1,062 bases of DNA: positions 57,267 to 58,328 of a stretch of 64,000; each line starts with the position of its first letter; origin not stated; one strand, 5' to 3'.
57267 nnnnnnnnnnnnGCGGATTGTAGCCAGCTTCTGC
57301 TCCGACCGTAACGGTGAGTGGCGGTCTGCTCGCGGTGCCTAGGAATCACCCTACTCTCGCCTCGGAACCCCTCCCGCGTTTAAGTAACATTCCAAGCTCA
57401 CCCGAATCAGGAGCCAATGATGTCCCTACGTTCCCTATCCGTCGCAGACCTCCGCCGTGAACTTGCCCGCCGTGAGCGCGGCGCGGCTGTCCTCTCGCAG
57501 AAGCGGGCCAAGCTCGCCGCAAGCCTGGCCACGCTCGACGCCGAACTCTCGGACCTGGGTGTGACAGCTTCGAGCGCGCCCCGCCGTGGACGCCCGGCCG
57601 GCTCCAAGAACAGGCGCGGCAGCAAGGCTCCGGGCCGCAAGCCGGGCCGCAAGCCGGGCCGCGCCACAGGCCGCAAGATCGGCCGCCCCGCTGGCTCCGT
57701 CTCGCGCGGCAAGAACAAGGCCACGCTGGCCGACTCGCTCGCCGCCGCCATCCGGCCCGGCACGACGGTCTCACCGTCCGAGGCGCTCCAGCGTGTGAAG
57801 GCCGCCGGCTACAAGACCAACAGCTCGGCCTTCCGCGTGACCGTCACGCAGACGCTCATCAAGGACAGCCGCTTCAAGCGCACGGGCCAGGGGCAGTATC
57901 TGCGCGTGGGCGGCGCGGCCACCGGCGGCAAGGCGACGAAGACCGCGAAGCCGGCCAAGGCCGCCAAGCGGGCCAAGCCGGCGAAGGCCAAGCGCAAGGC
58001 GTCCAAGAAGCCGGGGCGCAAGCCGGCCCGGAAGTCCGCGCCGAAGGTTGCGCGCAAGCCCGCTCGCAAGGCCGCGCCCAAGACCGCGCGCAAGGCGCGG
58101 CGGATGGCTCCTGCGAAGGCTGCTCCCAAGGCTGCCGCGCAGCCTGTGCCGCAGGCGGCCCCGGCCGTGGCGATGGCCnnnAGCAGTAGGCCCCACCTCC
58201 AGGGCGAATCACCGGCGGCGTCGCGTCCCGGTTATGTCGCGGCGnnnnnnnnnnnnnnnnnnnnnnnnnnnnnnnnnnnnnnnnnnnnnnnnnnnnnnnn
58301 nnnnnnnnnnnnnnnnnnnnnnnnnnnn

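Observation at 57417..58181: Third family member combines AT-hook cores with a histone-H1-like Lys/Ala/Pro tail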

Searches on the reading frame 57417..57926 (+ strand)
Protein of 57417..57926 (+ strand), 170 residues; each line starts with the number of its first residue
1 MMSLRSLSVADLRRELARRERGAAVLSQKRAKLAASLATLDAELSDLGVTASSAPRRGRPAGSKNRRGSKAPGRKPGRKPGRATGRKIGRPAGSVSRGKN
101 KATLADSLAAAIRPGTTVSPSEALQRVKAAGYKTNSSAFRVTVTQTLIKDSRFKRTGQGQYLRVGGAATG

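Call 69: search_dna_similar(query=window:57417-57926:+, collection=plasmids, mode=protein, max_evalue=0.001, max_rows=15)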
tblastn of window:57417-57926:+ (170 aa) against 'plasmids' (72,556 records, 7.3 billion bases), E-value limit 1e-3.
No match.

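Call 70: search_dna_similar(query=window:57417-57926:+, collection=phages, mode=protein, max_evalue=0.001, max_rows=15)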
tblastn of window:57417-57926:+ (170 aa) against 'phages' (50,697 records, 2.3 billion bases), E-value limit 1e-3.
No match.

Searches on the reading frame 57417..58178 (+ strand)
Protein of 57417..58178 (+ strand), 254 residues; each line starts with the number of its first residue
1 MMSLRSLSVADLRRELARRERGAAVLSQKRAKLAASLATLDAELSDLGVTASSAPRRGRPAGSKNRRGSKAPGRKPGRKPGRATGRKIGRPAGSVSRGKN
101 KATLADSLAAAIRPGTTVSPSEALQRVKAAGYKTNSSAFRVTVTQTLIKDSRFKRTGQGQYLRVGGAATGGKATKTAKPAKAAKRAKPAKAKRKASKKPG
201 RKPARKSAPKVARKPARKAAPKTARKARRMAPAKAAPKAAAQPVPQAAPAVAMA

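Call 4: search_protein_families(library=pfam, proteins=[window:57417-58178:+], max_evalue=10)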
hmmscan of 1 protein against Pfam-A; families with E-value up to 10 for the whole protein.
window:57417-58178:+ (254 aa): 0 families

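Call 5: search_protein_families(library=ncbifam, proteins=[window:57417-58178:+], max_evalue=10)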
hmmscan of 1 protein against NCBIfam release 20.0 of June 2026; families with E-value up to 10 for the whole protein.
window:57417-58178:+ (254 aa): 1 family
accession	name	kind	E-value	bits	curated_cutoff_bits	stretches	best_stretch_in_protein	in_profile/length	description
NF011531.0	PRK14971.1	equivalog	4.4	6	685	1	136-247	345-440/614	DNA polymerase III subunit gamma/tau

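Call 9: search_solved_structures(query=window:57417-58178:+, max_evalue=10)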
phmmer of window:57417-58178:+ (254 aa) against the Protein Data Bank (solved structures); distinct sequences matched with E-value up to 10: 0.

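Call 10: find_homologous_proteins(query=window:57417-58178:+, region=1-170)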
Query window:57417-58178:+, residues 1-170 (170 aa): 63 proteins with E <= 0.001 among 3354 candidates.
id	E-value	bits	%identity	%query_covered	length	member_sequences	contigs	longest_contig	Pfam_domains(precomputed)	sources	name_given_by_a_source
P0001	2.6e-93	328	100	99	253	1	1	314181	-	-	-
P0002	2.2e-43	166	56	98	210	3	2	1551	-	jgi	jgi:hypothetical protein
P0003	2.2e-40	156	57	97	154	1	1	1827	-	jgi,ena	-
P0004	1.7e-39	153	53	96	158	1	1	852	-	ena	-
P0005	2.3e-38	150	60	96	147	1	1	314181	-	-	-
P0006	2.3e-38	150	52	96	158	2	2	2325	-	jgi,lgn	jgi:hypothetical protein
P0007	3.8e-37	146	59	97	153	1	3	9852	-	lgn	-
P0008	2.3e-36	143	55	96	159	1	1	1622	-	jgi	jgi:septal ring factor EnvC (AmiA/AmiB activator)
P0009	2.2e-35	140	53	98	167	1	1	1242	-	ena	-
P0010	1.2e-34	138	53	97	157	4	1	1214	-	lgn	-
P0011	2.5e-34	136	48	96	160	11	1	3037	-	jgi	jgi:hypothetical protein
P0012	3.1e-33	133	53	66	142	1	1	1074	-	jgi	jgi:hypothetical protein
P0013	4.0e-33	133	50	97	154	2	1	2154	-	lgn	-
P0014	1.2e-32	131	49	97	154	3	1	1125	-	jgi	jgi:hypothetical protein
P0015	1.3e-32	131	52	97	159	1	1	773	-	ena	-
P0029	1.2e-24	105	43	96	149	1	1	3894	-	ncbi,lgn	-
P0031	1.9e-24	104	41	96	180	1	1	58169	-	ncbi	-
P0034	2.6e-23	101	47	97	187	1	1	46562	-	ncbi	-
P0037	9.8e-23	99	47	97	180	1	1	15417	-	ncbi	-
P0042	7.6e-17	80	42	93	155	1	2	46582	-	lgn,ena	-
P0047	7.5e-16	77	41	94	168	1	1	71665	-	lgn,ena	-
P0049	4.0e-15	74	41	94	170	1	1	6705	-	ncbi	-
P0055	2.7e-14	71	35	98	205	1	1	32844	-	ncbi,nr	ncbi:MAG TPA: hypothetical protein VFY71_12705 [Planctomycetota bacterium]|nr:hypothetical protein [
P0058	4.8e-11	61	39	94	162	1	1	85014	-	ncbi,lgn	-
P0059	5.7e-10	57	36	94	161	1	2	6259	-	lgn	-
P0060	5.9e-10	57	38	94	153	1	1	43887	-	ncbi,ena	-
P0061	1.1e-8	53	34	94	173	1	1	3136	-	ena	-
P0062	9.5e-8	50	35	94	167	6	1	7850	-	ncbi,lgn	-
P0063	2.7e-7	49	34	92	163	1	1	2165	PF23159.2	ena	-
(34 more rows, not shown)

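Call 16: search_protein_families(library=pfam, alignment_id=A2, max_evalue=10)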
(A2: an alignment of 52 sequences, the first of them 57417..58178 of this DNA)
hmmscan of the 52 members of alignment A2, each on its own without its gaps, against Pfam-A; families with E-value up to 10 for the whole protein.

A. member 1, window:57417-58178:+ (254 aa): 0 families

B. families by the number of members that match (of 52 scanned): 58 families (the first 25 are shown)
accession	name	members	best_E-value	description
PF05066.19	HARE-HTH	9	0.007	HB1, ASXL, restriction endonuclease HTH domain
PF23159.1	WH_Rok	8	6e-06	Repressor Rok winged helix domain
PF05377.16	FlaC_arch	8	0.0053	Flagella accessory protein C (FlaC)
PF04977.20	DivIC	8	0.0072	Septum formation initiator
PF15341.11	SLX9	6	0.011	Ribosome biogenesis protein SLX9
PF07323.17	DUF1465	5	0.01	Protein of unknown function (DUF1465)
PF04102.17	SlyX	5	0.02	SlyX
PF08614.16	ATG16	5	0.045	Autophagy protein 16 (ATG16)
PF17675.6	APG6_N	3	0.018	Apg6 coiled-coil region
PF20075.5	DUF6471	3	0.021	Domain of unknown function (DUF6471)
PF15550.11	Draxin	2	0.0048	Draxin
PF20042.4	DUF6444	2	0.021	Family of unknown function (DUF6444)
PF02090.21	SPAM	2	0.027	Salmonella surface presentation of antigen gene type M protein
PF06818.20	Fez1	2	0.033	Fez1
PF05678.19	VQ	2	0.035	VQ motif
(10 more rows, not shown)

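Call 20: search_protein_families(library=pfam, proteins=[P0063, P0062, P0061, P0060, P0059, P0058, P0042], max_evalue=10)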
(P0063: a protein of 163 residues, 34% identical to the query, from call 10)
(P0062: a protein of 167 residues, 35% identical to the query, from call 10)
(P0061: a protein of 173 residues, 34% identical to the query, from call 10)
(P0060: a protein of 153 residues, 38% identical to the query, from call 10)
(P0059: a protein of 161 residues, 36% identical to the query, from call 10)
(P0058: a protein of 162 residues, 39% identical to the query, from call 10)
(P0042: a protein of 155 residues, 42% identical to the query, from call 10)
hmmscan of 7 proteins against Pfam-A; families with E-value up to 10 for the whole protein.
P0063 (163 aa): 1 family
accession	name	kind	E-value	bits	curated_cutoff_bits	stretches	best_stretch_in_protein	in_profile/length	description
PF23159.1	WH_Rok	-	6e-06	26.7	27.6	2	103-127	2-26/58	Repressor Rok winged helix domain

P0062 (167 aa): 2 families
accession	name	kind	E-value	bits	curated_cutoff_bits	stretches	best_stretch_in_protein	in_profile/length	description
PF05678.19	VQ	-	0.12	12.3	20.5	1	135-146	7-18/28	VQ motif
PF15390.12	WDCP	-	0.21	10.3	25.3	1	15-82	536-604/694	WD repeat and coiled-coil-containing protein family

P0061 (173 aa): 5 families
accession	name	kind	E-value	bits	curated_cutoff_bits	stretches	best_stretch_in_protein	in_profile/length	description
PF05066.19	HARE-HTH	-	0.016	16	25.9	1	115-171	4-66/71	HB1, ASXL, restriction endonuclease HTH domain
PF20075.5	DUF6471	-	0.021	15.2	26.8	1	117-153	8-44/65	Domain of unknown function (DUF6471)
PF05377.16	FlaC_arch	-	0.068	14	27.8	1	55-87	4-36/55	Flagella accessory protein C (FlaC)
PF18389.7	TrmO_C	-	0.2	12.3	27.1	1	126-161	2-38/65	TrmO C-terminal domain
PF15456.11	Uds1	-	7.6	7.2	28.8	0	8-88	27-112/123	Up-regulated During Septation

P0060 (153 aa): 5 families
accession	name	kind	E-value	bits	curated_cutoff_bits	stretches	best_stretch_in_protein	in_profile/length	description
PF05066.19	HARE-HTH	-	0.0075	17.1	25.9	1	102-151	14-67/71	HB1, ASXL, restriction endonuclease HTH domain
PF05377.16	FlaC_arch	-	0.047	14.5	27.8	1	41-71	4-34/55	Flagella accessory protein C (FlaC)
PF20075.5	DUF6471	-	0.24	11.7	26.8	1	95-129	7-41/65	Domain of unknown function (DUF6471)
PF08614.16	ATG16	-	0.28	11.7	33.7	1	7-81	44-118/200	Autophagy protein 16 (ATG16)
PF12619.13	MCM2_N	-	0.61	10.8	23.6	1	41-93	67-119/151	Mini-chromosome maintenance protein 2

P0059 (161 aa): 8 families
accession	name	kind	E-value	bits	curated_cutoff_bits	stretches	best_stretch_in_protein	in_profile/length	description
PF05066.19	HARE-HTH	-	0.015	16.1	25.9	1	110-159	14-67/71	HB1, ASXL, restriction endonuclease HTH domain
PF08614.16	ATG16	-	0.045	14.4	33.7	1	7-83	40-116/200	Autophagy protein 16 (ATG16)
PF04102.17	SlyX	-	0.048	14.7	30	1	42-76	18-52/67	SlyX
PF05377.16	FlaC_arch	-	0.06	14.2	27.8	1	45-77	4-36/55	Flagella accessory protein C (FlaC)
PF22216.1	Sas-6_C_CC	-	0.081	13.6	27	1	41-73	24-56/57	Spindle assembly abnormal protein 6 homolog, C-terminal coiled coil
PF06785.16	UPF0242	-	0.083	13.4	33.5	1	14-75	73-131/194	Uncharacterised protein family (UPF0242) N-terminus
PF04912.19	Dynamitin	-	0.21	11.3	31.8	1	8-151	46-178/396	Dynamitin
PF15077.11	MAJIN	-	1.3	9.3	27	1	4-93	131-219/238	Membrane-anchored junction protein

P0058 (162 aa): 1 family
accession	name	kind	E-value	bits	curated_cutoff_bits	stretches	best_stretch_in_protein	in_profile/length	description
PF05678.19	VQ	-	0.035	14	20.5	1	130-141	7-18/28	VQ motif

P0042 (155 aa): 2 families
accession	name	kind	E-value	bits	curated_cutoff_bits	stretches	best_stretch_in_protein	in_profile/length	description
PF15708.10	PRR20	-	0.0028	18.2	27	1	47-125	63-141/239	Proline-rich protein family 20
PF24922.1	ACBP4_C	-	0.043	14.5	31.2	1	10-52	39-81/105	Acyl-CoA-binding domain-containing protein 4-6, C-terminal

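Call 25: predict_structure(alignment_id=A2)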
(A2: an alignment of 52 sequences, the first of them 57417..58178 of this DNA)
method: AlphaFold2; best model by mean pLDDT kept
length: 254 residues; sequences in the alignment: 52
mean_pLDDT: 71.3   pTM: 0.38
mean pLDDT of the five models: 71.3, 69.3, 69.0, 68.9, 68.4
residues with pLDDT >= 90: 94; 70-90: 21; 50-70: 100; < 50: 39
segments of 3 or more residues with pLDDT < 50: 82-87, 167-177, 196-198
pLDDT, mean of each block of 10 residues (from residue 1): 78 91 92 95 88 60 55 54 49 60 92 96 96 93 96 94 72 49 52 48 51 54 54 55 62 59
secondary structure, 60 per line:
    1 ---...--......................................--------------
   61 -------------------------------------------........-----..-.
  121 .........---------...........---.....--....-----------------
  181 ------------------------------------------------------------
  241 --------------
elements in order: H9-46 H104-111 H120-129 H139-149 E153-157 E160-163

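Call 28: fold_search(model_id=the predicted structure, library=pdb)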
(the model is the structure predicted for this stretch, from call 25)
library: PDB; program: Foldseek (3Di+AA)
matches with E <= 10: 323; with E <= 0.001: 0
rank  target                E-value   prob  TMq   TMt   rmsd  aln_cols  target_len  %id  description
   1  5zuz_MODEL_1_A        1.5e-02  0.97  0.21  0.44   6.8        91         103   21  Solution Structure of the DNA-Binding Domain of Rok (released 2018-10-17)
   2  5zux_MODEL_1_A        1.9e-02  0.96  0.19  0.44   9.2        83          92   24  Solution Structure of the DNA complex of the C-terminal Domain of Rok (released 2018-10-17)
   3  2uzk_A                1.3e-01  0.90  0.22  0.49   5.4        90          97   18  Crystal structure of the human FOXO3a-DBD bound to DNA (released 2008-05-13)
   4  5dui_A                1.8e-01  0.82  0.18  0.47   5.5        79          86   16  Identification of a new FoxO1 binding site that precludes CREB binding at the glucose-6-phosphatase catalytic subunit  (released 2016-09-21)
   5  5w7p                  2.1e-01  0.77  0.17  0.12   3.6        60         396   13  Crystal structure of OxaC (released 2018-06-27)
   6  6lbi_G                2.9e-01  0.72  0.19  0.50   5.6        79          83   16  Crystal Structure of FOXO1-DBD homodimer bound to a palindromic DNA sequence (released 2021-02-10)
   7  6lbi_L                3.1e-01  0.90  0.22  0.62   3.2        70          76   18  Crystal Structure of FOXO1-DBD homodimer bound to a palindromic DNA sequence (released 2021-02-10)
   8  8x6g_E                3.1e-01  0.80  0.16  0.43   3.1        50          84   24  Cryo-EM structure of Staphylococcus aureus sigB-dependent RNAP-promoter open complex (released 2024-06-05)
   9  5thy_B                3.1e-01  0.75  0.19  0.13   3.4        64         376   14  Crystal structure of SeMet-Substituted CurJ carbon methyltransferase (released 2016-10-19)
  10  3l2c_A                3.3e-01  0.72  0.19  0.49   5.6        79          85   15  Crystal Structure of the DNA Binding Domain of FOXO4 Bound to DNA (released 2009-12-29)
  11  5ocn_G                3.5e-01  0.96  0.22  0.62   2.4        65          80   12  Crystal structure of the forkhead domain of human FOXN1 (released 2017-08-02)
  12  2k86_MODEL_1_A        3.5e-01  0.57  0.21  0.44   5.7        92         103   22  Solution Structure of FOXO3a Forkhead domain (released 2008-10-14)
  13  8gzi                  3.7e-01  0.54  0.17  0.12   4.2        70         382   14  Crystal Structure of ApiI in complex with SAH (released 2023-09-27)
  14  9d2l_A                4.2e-01  0.75  0.21  0.50   3.7        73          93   18  FoxP3 multimers bridge four T2G repeat DNAs (released 2025-10-29)
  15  7wup_B                4.2e-01  0.75  0.18  0.12   3.4        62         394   14  The crystal structure of ApiI (released 2023-02-15)
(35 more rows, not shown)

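Call 49: find_related_loci(query=A5, collection=genome_contigs, flank=5000)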
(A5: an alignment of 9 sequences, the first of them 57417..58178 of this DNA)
Query A5 (254 aa) in genome_contigs; peptide patterns used: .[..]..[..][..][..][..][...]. (x = any residue, [..] = any of these).
65 stretches matched a pattern; 1 encode a relative of the query (tblastn E <= 1e-3); 1 distinct loci.
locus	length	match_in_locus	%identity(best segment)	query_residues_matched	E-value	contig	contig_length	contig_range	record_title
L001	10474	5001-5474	44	2-164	1e-30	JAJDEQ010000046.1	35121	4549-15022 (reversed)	MAG: Planctomycetota bacterium isolate OFTM49 OFTM49_45, whole genome shotgun sequence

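Call 51: find_encoding_contigs(protein=P0031, flank=6000, max_places=2)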
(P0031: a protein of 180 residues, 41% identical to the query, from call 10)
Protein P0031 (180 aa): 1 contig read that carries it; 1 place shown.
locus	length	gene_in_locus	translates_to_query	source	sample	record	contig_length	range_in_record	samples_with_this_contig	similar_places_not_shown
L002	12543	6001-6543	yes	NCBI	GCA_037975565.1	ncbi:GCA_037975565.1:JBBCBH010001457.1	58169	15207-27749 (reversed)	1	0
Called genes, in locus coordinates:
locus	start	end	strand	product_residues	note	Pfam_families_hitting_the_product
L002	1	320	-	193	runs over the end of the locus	PF07638:Sigma70_ECF, PF04545:Sigma70_r4 (faint), PF08281:Sigma70_r4_2 (weak)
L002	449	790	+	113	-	-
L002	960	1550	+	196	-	PF00571:CBS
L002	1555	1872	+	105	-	-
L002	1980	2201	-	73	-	-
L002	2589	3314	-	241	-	-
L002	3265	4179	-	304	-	PF13582:Reprolysin_3 (faint), PF13583:Reprolysin_4 (weak)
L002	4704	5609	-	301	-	PF10282:Lactonase (faint), PF25174:Beta-prop_THOC3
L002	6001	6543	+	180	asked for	-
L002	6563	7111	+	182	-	-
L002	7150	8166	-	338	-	PF12904:Collagen_bind_2 (weak)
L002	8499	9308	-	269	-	PF16586:DUF5060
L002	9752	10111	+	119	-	-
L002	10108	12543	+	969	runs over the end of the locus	PF00082:Peptidase_S8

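Call 52: find_encoding_contigs(protein=P0034, flank=5000, max_places=2)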
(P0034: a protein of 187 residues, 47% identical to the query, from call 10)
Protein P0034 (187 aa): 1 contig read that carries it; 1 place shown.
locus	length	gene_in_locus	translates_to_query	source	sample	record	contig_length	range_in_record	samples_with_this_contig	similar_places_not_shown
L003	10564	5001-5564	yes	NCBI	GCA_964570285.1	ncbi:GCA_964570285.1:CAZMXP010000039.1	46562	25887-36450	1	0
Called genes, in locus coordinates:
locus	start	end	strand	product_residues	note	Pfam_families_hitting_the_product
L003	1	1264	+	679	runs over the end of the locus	PF13208:TerB_N, PF05099:TerB, PF15615:TerB_C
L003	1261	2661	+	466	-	PF10923:BrxC_BrxD, PF13191:AAA_16 (faint)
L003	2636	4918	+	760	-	PF00270:DEAD, PF04851:ResIII (weak), PF00271:Helicase_C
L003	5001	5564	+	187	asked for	-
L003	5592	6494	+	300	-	-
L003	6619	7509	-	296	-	-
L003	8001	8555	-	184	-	-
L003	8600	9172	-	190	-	PF15956:DUF4760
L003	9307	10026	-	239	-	PF13482:RNase_H_2 (weak), PF10108:DNA_pol_B_exo2 (weak)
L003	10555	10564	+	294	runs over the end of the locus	PF00491:Arginase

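Call 53: find_encoding_contigs(protein=P0047, flank=5000, max_places=2)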
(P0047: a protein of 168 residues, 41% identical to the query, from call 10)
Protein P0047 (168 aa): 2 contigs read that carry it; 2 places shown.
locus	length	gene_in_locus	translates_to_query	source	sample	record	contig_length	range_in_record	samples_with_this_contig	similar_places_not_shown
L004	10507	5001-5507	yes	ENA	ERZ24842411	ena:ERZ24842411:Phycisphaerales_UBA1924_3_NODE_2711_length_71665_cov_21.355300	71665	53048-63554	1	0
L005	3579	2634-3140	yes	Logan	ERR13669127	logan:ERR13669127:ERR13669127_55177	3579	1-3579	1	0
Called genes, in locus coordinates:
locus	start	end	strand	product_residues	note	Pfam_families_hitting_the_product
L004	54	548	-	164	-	-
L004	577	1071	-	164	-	-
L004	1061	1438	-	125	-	-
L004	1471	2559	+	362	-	PF00005:ABC_tran, PF13304:AAA_21 (faint), PF08402:TOBE_2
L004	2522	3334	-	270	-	PF02518:HATPase_c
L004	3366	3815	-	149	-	PF00293:NUDIX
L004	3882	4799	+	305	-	PF02195:ParB_N, PF17762:HTH_ParB, PF23552:ParB_C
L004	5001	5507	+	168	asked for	-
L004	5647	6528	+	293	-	PF08668:HDOD, PF01966:HD (weak)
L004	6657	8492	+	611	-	PF00654:Voltage_CLC, PF00571:CBS (faint)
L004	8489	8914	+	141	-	-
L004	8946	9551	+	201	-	-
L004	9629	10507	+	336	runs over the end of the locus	PF00459:Inositol_P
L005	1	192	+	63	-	?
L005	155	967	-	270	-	PF02518:HATPase_c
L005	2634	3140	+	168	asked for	-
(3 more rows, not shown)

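Call 54: find_encoding_contigs(protein=P0058, flank=5000, max_places=2)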
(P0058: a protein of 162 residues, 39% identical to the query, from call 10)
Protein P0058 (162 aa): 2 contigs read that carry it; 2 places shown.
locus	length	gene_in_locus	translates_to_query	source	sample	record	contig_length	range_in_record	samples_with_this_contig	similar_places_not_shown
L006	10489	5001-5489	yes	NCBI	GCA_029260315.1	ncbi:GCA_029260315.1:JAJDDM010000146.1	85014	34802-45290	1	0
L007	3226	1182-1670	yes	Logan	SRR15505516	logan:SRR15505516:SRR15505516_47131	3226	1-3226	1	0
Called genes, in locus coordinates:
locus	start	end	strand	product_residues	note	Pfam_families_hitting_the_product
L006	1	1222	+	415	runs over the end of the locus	PF00595:PDZ, PF13180:PDZ_2, PF17820:PDZ_6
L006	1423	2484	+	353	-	PF20030:bpMoxR, PF07726:AAA_3, PF07728:AAA_5, PF17863:AAA_lid_2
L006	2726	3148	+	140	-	PF02082:Rrf2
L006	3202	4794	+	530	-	PF01336:tRNA_anti-codon, PF00152:tRNA-synt_2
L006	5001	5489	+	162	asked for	-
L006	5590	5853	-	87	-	-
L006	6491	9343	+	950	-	PF02861:Clp_N, PF00004:AAA, PF13191:AAA_16 (weak), PF17871:AAA_lid_9, PF00004:AAA, PF07724:AAA_2, PF07728:AAA_5, PF10431:ClpB_D2-small, +4 more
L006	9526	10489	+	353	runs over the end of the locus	PF13784:Fic_N, PF02661:Fic, PF11972:HTH_13 (faint)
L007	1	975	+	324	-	?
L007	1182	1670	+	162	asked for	-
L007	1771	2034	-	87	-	-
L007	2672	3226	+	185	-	?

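Call 58: list_cluster_members(proteins=[P0029, P0031, P0034, P0037, P0049, P0055, P0058, P0060, P0062, P0118])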
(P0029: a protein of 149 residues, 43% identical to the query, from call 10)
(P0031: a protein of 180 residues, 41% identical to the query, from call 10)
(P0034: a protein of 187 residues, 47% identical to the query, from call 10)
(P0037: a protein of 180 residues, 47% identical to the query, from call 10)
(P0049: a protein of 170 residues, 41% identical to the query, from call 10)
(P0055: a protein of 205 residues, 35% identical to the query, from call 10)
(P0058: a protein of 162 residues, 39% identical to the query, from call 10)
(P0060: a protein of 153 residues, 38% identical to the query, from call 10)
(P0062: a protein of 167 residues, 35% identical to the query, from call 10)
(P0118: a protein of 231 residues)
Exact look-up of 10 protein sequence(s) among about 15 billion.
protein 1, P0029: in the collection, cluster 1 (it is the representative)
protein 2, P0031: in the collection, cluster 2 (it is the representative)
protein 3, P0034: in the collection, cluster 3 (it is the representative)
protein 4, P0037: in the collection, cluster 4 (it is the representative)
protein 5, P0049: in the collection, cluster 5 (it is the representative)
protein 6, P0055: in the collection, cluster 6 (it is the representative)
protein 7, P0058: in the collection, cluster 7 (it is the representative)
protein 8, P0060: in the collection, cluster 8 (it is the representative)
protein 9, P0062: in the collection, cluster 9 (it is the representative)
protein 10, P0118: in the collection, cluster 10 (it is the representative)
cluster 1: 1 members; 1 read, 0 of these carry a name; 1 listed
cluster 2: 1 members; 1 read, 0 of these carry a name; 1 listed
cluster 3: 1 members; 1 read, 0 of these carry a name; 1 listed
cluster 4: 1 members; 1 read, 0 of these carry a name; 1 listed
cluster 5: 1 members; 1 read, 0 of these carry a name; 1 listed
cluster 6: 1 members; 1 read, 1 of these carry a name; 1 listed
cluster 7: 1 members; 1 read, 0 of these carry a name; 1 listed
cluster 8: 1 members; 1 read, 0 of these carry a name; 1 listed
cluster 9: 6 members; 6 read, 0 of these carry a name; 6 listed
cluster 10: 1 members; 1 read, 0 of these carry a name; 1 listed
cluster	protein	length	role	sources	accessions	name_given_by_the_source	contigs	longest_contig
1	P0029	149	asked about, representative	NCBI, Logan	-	-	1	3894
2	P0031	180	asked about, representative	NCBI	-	-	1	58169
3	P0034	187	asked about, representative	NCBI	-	-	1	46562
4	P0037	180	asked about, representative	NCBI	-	-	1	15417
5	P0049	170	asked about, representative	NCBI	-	-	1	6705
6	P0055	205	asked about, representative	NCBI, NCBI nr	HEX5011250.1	MAG TPA: hypothetical protein VFY71_12705 [Planctomycetota bacterium] | hypothetical protein [Planctomycetota bacterium]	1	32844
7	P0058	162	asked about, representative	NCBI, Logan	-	-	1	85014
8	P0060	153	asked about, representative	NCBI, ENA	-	-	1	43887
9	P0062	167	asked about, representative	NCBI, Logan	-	-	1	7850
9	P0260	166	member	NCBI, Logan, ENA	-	-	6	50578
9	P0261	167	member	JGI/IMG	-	-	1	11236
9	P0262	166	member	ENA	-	-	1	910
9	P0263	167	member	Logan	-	-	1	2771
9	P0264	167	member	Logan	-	-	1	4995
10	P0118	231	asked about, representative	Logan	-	-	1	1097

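Call 71: find_related_loci(query=A5, collection=viral_contigs, flank=5000)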
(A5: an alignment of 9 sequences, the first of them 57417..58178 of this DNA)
Query A5 (254 aa) in viral_contigs; peptide patterns used: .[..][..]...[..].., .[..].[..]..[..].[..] (x = any residue, [..] = any of these).
91 stretches matched a pattern, but none encodes a relative of the query by tblastn (E <= 1e-3).

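Call 72: find_related_loci(query=A5, collection=metagenome_contigs, flank=5000)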
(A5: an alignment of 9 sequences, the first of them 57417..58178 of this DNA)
Query A5 (254 aa) in metagenome_contigs; peptide patterns used: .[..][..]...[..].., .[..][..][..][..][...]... (x = any residue, [..] = any of these).
600 stretches matched a pattern (row limit reached: there are more); 28 encode a relative of the query (tblastn E <= 1e-3); 28 distinct loci.
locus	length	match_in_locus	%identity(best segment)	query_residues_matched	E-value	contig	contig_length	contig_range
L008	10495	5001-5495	55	2-166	1e-44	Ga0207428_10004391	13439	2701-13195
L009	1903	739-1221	53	2-166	3e-44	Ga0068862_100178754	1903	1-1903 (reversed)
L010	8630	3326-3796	54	2-166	5e-43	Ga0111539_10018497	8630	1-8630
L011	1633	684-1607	51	1-216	1e-41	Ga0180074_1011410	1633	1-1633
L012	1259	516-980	57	1-166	1e-41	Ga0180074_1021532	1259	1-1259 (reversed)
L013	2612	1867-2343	51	2-166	8e-37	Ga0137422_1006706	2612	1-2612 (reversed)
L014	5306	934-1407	51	2-164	3e-35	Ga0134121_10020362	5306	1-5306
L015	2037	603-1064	53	2-166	6e-34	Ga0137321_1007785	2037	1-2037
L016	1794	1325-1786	50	1-147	2e-34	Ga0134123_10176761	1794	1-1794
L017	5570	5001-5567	45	1-208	1e-33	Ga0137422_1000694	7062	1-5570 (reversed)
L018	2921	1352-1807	48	2-163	2e-30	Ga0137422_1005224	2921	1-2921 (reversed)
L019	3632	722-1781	42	1-170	5e-30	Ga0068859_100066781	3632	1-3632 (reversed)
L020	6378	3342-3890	44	1-210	1e-29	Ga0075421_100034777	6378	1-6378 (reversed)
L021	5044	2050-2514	48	2-163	2e-29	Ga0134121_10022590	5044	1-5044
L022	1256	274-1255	41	1-164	2e-28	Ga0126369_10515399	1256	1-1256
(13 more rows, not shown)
